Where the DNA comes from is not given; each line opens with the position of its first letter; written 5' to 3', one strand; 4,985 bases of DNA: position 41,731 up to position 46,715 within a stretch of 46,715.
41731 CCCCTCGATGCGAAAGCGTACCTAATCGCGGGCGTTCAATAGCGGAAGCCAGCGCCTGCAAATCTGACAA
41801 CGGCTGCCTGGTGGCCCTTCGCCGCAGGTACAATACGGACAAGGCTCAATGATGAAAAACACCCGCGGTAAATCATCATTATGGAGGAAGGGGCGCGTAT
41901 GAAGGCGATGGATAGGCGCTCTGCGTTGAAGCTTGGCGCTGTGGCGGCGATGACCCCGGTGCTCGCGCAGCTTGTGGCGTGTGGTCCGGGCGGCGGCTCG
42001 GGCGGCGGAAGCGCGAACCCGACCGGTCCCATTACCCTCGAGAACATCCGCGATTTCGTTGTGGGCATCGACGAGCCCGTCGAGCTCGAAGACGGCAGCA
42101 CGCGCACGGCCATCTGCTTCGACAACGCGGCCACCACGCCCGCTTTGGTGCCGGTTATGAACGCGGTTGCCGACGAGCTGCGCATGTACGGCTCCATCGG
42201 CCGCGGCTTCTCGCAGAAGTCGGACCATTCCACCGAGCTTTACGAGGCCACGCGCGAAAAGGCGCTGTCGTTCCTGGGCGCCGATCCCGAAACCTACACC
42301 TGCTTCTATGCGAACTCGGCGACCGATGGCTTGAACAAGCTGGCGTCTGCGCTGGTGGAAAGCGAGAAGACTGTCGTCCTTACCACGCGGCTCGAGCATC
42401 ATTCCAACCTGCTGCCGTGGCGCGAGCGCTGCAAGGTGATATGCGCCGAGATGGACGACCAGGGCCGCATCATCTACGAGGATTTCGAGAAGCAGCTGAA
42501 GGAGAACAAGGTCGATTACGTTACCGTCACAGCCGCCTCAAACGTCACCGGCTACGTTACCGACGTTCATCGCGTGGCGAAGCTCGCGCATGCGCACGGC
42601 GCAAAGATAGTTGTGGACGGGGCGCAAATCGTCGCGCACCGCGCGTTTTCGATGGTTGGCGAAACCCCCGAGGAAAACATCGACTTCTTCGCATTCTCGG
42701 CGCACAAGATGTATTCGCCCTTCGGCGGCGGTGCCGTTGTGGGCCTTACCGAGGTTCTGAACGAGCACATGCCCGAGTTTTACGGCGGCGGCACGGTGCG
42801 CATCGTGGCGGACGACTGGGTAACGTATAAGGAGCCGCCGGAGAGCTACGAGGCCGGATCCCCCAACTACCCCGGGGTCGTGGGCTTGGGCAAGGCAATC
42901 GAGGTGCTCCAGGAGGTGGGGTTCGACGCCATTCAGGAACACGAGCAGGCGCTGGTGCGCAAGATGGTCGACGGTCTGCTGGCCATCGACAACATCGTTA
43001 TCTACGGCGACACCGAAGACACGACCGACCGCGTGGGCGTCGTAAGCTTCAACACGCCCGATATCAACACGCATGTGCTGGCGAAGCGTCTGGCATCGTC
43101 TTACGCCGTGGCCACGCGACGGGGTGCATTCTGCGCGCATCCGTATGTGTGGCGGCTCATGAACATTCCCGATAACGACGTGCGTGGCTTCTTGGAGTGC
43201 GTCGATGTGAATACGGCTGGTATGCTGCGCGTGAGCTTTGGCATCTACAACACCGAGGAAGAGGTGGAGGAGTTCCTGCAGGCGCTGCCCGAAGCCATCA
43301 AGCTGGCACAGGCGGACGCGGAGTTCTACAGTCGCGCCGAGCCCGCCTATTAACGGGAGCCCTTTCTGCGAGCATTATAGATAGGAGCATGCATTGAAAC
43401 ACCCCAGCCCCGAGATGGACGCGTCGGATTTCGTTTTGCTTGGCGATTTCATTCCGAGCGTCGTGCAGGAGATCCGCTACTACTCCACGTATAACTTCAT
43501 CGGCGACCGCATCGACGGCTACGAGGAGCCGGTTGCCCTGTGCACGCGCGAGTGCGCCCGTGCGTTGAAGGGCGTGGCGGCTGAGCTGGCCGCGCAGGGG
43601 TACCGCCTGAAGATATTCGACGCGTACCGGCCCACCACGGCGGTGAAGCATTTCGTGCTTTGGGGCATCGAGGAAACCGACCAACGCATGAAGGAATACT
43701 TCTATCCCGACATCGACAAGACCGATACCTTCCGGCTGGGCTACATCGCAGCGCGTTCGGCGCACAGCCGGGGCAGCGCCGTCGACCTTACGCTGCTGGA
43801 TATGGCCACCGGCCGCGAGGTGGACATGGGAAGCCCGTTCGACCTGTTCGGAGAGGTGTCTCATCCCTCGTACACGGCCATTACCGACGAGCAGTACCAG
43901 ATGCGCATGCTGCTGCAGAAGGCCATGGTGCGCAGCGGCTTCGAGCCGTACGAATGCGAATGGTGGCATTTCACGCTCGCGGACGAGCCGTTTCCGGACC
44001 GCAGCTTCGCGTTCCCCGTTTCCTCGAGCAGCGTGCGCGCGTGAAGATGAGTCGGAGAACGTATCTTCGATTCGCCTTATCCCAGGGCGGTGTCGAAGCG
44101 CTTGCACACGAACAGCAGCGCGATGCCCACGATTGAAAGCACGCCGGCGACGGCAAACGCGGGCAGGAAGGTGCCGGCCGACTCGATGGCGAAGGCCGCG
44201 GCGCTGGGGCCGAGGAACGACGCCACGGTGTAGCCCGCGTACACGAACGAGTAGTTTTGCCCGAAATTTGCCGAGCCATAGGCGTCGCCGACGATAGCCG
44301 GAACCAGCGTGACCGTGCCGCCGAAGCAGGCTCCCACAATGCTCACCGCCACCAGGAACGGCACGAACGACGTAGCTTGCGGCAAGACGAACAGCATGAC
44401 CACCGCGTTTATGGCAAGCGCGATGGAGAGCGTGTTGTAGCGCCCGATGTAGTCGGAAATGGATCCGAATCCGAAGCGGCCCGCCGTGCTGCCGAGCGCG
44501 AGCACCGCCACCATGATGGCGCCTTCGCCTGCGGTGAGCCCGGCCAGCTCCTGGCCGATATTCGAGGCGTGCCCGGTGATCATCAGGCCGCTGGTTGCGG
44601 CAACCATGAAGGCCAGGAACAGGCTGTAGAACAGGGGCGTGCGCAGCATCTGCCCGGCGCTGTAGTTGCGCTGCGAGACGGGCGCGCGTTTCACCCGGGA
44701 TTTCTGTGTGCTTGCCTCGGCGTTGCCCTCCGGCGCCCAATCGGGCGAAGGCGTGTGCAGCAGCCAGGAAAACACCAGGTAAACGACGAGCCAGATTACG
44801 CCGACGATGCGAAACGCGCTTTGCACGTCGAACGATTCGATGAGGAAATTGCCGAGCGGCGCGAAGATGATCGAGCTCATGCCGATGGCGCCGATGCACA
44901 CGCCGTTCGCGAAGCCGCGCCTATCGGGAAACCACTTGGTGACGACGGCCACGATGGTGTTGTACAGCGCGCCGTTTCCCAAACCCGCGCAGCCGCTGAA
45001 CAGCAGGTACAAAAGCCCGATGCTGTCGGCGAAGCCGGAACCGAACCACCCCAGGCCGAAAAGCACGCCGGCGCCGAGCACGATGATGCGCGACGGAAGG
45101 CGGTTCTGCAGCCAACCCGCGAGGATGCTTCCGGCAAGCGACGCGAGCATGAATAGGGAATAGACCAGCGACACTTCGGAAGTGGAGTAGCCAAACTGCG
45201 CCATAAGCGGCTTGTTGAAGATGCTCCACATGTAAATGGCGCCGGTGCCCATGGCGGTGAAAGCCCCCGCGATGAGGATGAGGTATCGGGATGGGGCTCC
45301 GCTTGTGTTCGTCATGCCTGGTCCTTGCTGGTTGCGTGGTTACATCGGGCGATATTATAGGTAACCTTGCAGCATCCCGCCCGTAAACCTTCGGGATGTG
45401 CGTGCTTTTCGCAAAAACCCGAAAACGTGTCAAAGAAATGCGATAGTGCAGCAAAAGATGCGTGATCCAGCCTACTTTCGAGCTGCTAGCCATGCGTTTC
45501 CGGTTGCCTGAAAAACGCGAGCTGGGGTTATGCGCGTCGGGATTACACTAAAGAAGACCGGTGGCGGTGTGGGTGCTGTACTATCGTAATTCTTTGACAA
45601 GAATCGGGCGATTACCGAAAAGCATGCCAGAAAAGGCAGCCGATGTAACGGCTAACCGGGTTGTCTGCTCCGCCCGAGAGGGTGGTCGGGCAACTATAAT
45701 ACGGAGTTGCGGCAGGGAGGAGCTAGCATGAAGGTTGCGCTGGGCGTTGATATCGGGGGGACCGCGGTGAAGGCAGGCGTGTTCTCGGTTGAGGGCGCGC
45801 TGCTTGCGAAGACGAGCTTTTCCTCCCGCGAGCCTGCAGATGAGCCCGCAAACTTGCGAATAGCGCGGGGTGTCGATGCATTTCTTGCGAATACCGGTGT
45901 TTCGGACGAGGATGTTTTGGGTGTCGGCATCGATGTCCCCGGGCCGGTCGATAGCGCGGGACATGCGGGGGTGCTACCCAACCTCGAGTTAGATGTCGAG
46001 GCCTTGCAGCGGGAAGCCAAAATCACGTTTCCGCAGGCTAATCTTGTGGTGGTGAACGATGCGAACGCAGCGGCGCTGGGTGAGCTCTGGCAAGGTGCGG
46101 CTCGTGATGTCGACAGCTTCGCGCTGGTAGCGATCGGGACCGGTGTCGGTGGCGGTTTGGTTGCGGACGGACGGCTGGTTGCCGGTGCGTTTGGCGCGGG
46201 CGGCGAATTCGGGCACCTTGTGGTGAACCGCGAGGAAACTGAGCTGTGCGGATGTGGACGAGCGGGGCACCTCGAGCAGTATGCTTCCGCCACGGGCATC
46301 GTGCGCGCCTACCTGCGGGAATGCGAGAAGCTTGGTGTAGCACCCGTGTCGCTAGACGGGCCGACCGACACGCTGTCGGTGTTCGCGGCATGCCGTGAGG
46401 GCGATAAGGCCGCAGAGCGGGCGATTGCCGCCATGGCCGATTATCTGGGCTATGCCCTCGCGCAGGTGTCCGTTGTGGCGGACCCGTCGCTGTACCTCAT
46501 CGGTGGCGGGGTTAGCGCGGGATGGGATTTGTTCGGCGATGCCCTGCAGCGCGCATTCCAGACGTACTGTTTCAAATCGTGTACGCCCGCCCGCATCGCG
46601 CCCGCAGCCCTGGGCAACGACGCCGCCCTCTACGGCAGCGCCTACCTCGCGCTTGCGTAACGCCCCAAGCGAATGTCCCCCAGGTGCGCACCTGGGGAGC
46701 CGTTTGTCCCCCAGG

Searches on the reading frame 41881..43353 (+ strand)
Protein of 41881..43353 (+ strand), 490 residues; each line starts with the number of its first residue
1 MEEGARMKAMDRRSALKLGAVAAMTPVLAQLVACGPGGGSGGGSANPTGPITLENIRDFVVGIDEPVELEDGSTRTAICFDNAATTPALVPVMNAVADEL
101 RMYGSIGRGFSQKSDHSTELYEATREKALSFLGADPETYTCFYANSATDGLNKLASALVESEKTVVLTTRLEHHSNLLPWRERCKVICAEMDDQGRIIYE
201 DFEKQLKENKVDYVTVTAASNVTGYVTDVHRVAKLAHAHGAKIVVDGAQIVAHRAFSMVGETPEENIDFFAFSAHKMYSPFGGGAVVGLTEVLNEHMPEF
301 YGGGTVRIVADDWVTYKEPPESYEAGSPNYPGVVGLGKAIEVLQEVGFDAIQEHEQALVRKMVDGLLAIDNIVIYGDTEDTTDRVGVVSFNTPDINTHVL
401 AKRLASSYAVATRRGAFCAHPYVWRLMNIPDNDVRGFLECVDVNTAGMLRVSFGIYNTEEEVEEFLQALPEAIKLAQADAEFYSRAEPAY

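Call 5: search_protein_families(library=pfam, proteins=[window:41881-43353:+], max_evalue=0.01)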
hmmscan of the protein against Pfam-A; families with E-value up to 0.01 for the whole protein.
window:41881-43353:+ (490 aa): 4 families
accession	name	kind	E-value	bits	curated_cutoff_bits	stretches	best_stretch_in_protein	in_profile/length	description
PF00266.25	Aminotran_5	-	3.6e-82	276.7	21.5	1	79-465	2-371/371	Aminotransferase class-V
PF01041.23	DegT_DnrJ_EryC1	-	2.9e-06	27.2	19.8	1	143-307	44-205/360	DegT/DnrJ/EryC1/StrS aminotransferase family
PF01053.26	Cys_Met_Meta_PP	-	1.2e-05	24.5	27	1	145-247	74-174/381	Cys/Met metabolism PLP-dependent enzyme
PF01212.27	Beta_elim_lyase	-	0.00032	20.5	27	1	189-278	101-201/288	Beta-eliminating lyase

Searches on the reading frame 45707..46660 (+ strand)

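Call 46: search_protein_families(library=pfam, proteins=[window:45707-46660:+], max_evalue=0.001)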
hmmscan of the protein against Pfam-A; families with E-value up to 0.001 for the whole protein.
window:45707-46660:+ (317 aa): 2 families
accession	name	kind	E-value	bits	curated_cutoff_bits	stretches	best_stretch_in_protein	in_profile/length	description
PF00480.26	ROK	-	3.8e-51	174.8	22.9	1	12-316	2-292/294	ROK family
PF01869.26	BcrAD_BadFG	-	0.00015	21.9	31.5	1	12-76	1-68/271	BadF/BadG/BcrA/BcrD ATPase family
